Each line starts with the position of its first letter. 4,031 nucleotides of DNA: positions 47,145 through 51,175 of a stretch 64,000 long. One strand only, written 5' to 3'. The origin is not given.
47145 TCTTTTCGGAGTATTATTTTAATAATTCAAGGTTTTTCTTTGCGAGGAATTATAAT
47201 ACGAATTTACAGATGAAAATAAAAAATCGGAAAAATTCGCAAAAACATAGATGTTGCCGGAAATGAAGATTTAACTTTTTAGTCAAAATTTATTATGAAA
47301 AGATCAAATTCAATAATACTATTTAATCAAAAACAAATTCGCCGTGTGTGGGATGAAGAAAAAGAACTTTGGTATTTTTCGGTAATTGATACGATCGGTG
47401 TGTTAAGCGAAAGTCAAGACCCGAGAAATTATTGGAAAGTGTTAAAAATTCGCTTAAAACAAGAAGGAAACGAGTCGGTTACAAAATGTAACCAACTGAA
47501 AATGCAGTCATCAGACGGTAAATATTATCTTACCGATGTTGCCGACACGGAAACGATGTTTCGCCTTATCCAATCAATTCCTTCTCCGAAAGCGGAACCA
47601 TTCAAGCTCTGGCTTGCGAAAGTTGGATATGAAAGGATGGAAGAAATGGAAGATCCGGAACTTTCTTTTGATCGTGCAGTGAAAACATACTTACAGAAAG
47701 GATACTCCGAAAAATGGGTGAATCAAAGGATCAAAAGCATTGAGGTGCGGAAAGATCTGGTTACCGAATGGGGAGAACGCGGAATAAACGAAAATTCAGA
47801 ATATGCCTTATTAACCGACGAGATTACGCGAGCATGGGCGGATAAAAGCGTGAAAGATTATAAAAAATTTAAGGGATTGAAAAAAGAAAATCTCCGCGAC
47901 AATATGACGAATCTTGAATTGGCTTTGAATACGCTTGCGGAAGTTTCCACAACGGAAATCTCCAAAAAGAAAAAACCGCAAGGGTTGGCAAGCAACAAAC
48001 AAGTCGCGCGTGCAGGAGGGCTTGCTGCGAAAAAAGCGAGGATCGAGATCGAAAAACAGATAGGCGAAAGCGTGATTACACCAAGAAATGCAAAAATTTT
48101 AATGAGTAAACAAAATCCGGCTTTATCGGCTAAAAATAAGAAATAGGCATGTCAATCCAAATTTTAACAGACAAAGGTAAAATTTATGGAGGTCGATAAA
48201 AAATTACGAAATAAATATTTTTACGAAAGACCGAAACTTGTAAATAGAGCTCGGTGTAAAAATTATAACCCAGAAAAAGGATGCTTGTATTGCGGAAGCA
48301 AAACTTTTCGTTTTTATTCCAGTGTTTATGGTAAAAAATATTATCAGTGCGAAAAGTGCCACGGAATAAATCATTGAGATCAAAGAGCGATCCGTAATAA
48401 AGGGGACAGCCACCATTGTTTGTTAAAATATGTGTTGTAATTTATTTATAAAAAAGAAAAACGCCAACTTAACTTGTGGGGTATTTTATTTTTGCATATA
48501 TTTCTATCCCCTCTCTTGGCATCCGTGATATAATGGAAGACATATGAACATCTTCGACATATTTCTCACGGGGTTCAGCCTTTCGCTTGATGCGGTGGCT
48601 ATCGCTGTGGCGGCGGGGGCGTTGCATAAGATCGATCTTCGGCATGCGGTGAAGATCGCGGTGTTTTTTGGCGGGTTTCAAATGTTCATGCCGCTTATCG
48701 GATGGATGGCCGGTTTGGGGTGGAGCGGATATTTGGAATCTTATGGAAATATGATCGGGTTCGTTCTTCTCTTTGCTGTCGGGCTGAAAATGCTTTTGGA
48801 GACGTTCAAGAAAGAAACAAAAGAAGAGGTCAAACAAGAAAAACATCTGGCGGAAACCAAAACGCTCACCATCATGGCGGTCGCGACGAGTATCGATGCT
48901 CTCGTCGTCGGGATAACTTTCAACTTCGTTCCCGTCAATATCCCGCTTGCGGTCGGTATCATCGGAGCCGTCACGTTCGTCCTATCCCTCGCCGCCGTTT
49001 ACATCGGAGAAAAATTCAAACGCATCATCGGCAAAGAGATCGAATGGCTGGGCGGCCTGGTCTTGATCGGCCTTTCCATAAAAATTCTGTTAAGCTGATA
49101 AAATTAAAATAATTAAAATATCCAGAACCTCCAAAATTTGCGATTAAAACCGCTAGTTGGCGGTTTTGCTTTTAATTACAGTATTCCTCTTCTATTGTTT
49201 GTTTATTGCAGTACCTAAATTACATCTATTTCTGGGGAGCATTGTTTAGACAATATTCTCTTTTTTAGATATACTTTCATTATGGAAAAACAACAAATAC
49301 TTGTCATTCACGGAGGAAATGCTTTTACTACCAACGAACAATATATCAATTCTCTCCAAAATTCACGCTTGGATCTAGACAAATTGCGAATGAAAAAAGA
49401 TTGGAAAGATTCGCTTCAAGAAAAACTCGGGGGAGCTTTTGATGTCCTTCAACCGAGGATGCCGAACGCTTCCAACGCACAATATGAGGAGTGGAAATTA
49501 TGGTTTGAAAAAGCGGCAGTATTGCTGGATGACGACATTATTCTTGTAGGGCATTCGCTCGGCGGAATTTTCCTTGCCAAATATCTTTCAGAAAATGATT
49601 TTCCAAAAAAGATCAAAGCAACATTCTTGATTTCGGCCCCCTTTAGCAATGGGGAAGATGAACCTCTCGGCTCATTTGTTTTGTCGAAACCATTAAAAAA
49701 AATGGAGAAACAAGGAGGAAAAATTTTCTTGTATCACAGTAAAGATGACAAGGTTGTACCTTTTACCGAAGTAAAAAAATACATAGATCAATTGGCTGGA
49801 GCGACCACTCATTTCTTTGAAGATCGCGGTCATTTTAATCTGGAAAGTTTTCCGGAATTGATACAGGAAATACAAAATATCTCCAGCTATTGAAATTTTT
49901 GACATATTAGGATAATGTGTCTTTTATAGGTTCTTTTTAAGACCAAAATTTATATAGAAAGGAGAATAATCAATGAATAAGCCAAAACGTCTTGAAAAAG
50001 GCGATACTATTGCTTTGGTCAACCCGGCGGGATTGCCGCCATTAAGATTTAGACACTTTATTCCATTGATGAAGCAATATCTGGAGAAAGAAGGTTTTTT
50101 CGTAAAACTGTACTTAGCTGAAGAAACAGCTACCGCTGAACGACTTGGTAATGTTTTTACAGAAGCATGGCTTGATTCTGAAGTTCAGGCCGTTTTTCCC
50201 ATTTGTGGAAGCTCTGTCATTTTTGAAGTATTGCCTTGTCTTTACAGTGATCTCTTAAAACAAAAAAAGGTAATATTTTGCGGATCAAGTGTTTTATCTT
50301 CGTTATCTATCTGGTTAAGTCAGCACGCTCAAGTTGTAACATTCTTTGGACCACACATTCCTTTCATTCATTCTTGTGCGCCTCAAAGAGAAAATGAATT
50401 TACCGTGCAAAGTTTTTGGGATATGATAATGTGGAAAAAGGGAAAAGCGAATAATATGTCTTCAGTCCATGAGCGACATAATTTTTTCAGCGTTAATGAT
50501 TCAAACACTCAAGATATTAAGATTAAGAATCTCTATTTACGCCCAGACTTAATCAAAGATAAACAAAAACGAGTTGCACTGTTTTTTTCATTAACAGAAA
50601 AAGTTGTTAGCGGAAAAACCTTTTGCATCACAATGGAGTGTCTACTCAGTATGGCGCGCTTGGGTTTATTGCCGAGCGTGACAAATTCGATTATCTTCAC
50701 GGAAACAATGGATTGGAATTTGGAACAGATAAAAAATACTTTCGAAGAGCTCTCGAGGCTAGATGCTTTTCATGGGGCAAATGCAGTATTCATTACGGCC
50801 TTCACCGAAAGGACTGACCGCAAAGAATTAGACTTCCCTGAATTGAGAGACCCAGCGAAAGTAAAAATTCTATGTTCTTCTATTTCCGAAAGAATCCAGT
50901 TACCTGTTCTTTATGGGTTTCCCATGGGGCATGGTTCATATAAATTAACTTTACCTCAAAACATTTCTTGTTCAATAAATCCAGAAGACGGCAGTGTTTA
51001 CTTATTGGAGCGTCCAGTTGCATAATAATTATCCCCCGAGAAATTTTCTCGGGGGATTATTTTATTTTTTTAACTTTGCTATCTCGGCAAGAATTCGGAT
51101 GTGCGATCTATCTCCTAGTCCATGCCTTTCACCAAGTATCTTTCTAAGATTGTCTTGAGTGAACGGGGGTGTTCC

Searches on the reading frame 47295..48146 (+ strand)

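Call 35: search_protein_families(library=pfam, proteins=[window:47295-48146:+], max_evalue=0.001)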
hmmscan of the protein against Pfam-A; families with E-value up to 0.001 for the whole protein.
window:47295-48146:+ (283 aa): 1 family
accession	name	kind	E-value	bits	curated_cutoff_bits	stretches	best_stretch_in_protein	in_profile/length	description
PF02498.22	Bro-N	-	1e-08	36.1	25.6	1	14-109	1-92/96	BRO family, N-terminal domain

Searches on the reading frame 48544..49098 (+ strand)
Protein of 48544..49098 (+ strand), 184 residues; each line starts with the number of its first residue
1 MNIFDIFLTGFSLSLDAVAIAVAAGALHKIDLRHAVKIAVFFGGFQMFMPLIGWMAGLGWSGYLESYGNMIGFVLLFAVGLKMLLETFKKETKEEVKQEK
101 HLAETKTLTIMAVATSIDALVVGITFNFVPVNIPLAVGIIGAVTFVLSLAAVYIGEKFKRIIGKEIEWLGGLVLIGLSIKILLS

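Call 35: search_protein_families(library=pfam, proteins=[window:48544-49098:+], max_evalue=0.001)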
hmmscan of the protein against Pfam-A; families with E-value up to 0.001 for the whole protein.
window:48544-49098:+ (184 aa): 1 family
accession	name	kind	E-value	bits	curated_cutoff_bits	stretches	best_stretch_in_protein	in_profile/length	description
PF02659.21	Mntp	-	9.8e-48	162.2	24.4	1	30-182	2-152/152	Putative manganese efflux pump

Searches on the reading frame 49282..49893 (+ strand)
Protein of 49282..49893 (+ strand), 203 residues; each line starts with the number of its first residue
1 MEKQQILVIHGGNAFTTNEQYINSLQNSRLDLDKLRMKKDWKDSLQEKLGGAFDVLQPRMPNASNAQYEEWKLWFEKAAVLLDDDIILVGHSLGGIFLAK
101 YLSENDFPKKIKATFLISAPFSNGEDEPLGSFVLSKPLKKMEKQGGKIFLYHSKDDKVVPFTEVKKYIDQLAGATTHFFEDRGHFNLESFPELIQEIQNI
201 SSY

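Call 35: search_protein_families(library=pfam, proteins=[window:49282-49893:+], max_evalue=0.001)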
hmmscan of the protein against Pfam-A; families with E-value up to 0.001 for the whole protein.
window:49282-49893:+ (203 aa): 4 families
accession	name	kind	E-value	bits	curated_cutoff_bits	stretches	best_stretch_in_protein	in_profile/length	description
PF06821.19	Ser_hydrolase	-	4.3e-12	46.7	22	1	39-189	13-158/172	Serine hydrolase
PF00561.26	Abhydrolase_1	-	4.1e-09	36.9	25.8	1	83-125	68-111/245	alpha/beta hydrolase fold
PF12697.13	Abhydrolase_6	-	2.9e-06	28.6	26.3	0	38-127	11-102/217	Alpha/beta hydrolase family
PF12146.15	Hydrolase_4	-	8.4e-05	22.4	27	0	85-124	77-113/239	Serine aminopeptidase, S33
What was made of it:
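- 49282..49893 (+): Second hydrolase of the cluster in this lineage: PF06821 serine hydrolase (203 aa), in the position held by an S51 peptidase in other lineages. Pfam hit (call 35).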

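Call 67: search_protein_families(library=padloc, proteins=[window:49282-49893:+], max_evalue=0.01)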
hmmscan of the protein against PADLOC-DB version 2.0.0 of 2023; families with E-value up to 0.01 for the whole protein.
window:49282-49893:+ (203 aa): 0 families

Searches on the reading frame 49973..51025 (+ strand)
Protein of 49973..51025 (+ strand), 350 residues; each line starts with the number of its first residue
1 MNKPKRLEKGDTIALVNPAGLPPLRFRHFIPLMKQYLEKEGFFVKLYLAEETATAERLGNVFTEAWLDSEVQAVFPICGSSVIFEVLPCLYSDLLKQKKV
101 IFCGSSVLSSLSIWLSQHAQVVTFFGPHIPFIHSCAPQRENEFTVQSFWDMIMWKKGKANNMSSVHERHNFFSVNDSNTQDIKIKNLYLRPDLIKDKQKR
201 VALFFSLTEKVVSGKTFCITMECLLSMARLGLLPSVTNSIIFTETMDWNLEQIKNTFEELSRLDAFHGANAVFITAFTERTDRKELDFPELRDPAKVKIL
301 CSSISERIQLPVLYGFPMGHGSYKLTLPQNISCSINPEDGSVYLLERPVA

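Call 33: search_solved_structures(query=window:49973-51025:+, max_evalue=0.001, show_alignments=2)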
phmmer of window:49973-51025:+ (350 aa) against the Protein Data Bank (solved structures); distinct sequences matched with E-value up to 0.001: 7.
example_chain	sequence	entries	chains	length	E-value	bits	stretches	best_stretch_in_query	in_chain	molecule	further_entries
4h1h_A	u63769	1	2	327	5.2e-07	32.4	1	4-164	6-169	Lmo1638 protein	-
4inj_A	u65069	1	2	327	1.4e-06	31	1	4-164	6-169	Lmo1638 protein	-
5f1y_A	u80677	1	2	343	0.00024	23.7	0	3-129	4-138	MccC family protein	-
5f9m_A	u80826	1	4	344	0.00024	23.6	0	3-129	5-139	MccC family protein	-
5f5x_A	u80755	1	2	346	0.00024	23.6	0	3-129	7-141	MccC family protein Ba3275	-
4e5s_A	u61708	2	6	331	0.00031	23.3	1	4-148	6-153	MccFlike protein (BA_5613) | LD-carboxypeptidase family protein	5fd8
5usd_A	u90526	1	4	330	0.00031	23.3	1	4-148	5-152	Peptidase S66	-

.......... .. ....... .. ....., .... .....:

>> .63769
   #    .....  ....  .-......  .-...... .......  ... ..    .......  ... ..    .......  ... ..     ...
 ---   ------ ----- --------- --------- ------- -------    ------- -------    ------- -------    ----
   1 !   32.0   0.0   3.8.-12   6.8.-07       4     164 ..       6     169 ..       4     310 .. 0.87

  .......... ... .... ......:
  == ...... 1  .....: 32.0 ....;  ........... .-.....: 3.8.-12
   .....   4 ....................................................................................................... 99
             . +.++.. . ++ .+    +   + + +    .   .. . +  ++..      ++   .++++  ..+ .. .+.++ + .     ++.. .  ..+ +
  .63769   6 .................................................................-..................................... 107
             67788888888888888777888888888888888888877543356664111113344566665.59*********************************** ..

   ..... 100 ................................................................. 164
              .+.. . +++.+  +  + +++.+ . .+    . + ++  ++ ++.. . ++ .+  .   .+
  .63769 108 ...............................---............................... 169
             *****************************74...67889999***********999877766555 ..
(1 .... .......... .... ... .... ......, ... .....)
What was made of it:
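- The best PDB sequence matches of the partner are Lmo1638 and MccF-like proteins, not LdcA (call 33).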

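Call 35: search_protein_families(library=pfam, proteins=[window:49973-51025:+], max_evalue=0.001)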
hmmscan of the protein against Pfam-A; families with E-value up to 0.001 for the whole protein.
window:49973-51025:+ (350 aa): 2 families
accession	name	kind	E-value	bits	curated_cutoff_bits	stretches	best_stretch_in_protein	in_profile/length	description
PF17676.7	Peptidase_S66C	-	1.8e-11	45.2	23.7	1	220-334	8-119/120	LD-carboxypeptidase C-terminal domain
PF02016.21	Peptidase_S66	-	4.4e-10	40.2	25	1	13-126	1-121/121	LD-carboxypeptidase N-terminal domain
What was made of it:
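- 49973..51025 (+): Partner gene: divergent S66 serine peptidase (350 aa), convergent, 36 bp from the palm gene. PF02016 and PF17676 hits are above threshold (call 35).
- On Peptidase S66 (partner gene 49973-51025): PF02016 scores 40.2 bits (cut-off 25) and PF17676 scores 45.2 bits (cut-off 23.7) (call 35).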

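Call 66: find_homologous_proteins(query=window:49973-51025:+, max_evalue=0.00001)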
Query window:49973-51025:+ (350 aa): 22 proteins with E <= 0.00001 among 1601 candidates.
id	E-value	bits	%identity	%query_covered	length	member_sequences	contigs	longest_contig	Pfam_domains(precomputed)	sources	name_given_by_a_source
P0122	6.8e-236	800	100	100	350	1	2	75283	PF17676.8,PF02016.22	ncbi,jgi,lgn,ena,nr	ncbi:MAG: LD-carboxypeptidase [Candidatus Paceibacterota bacterium]|jgi:muramoyltetrapeptide carboxy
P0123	5.5e-144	498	61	100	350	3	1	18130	PF17676.8,PF02016.22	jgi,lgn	jgi:muramoyltetrapeptide carboxypeptidase LdcA involved in peptidoglycan recycling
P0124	2.8e-138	479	59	100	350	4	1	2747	PF17676.8,PF02016.22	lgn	-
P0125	1.2e-135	470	58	100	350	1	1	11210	PF17676.8,PF02016.22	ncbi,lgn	-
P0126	1.7e-135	470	58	100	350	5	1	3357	PF17676.8,PF02016.22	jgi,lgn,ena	jgi:muramoyltetrapeptide carboxypeptidase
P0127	1.1e-134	467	59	100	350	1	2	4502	PF17676.8,PF02016.22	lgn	-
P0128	2.0e-131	456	56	100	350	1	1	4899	PF17676.8,PF02016.22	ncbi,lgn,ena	-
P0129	9.1e-131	454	57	100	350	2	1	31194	PF17676.8,PF02016.22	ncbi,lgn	-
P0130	2.2e-129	450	56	100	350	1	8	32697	PF17676.8,PF02016.22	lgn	-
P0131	1.8e-128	447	56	100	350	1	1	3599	PF17676.8,PF02016.22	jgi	-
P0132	6.6e-125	435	57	99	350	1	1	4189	PF17676.8,PF02016.22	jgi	jgi:muramoyltetrapeptide carboxypeptidase LdcA involved in peptidoglycan recycling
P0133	1.5e-117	411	55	94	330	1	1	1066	PF17676.8,PF02016.22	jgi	jgi:muramoyltetrapeptide carboxypeptidase LdcA involved in peptidoglycan recycling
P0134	8.4e-117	408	52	100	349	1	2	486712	PF17676.8,PF02016.22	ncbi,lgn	-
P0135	1.5e-114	401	50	100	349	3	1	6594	PF17676.8,PF02016.22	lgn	-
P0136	1.1e-113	398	59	84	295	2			PF02016.22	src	-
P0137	8.2e-112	392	55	91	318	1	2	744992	PF17676.8,PF02016.22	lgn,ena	-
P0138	3.4e-111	390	51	100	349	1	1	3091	PF17676.8,PF02016.22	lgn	-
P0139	1.3e-109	385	50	100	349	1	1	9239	PF17676.8,PF02016.22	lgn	-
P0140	4.1e-109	383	50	100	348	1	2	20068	PF17676.8,PF02016.22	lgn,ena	-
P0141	6.8e-106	372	48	100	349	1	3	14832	PF17676.8,PF02016.22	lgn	-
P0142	4.6e-100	353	47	100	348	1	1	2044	PF17676.8,PF02016.22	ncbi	-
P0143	1.5e-9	56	24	100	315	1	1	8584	PF17676.8,PF02016.22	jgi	jgi:muramoyltetrapeptide carboxypeptidase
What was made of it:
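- Sources annotate the partner as muramoyltetrapeptide carboxypeptidase (call 66).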

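Call 67: search_protein_families(library=padloc, proteins=[window:49973-51025:+], max_evalue=0.01)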
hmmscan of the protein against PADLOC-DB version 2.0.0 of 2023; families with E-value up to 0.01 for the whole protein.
window:49973-51025:+ (350 aa): 0 families

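Call 68: search_protein_families(library=ncbifam, proteins=[window:49973-51025:+], max_evalue=0.001)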
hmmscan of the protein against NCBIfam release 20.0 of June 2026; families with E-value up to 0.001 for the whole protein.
window:49973-51025:+ (350 aa): 1 family
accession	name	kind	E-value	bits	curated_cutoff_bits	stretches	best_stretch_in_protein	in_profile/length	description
NF008424.0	PRK11253.1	equivalog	3.8e-10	39.3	378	1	54-332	53-286/308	muramoyltetrapeptide carboxypeptidase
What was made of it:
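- On LdcA (muramoyltetrapeptide carboxypeptidase, NF008424): 39.3 bits against a cut-off of 378 (call 68).
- Closest known: S66 peptidases LdcA and MccF. Different: It is far from both characterised enzymes: best PDB E-value 5e-7, and 39 bits against the 378-bit LdcA cut-off (calls 33, 68).
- The LdcA equivalog score is 39 bits against a cut-off of 378 (call 68).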
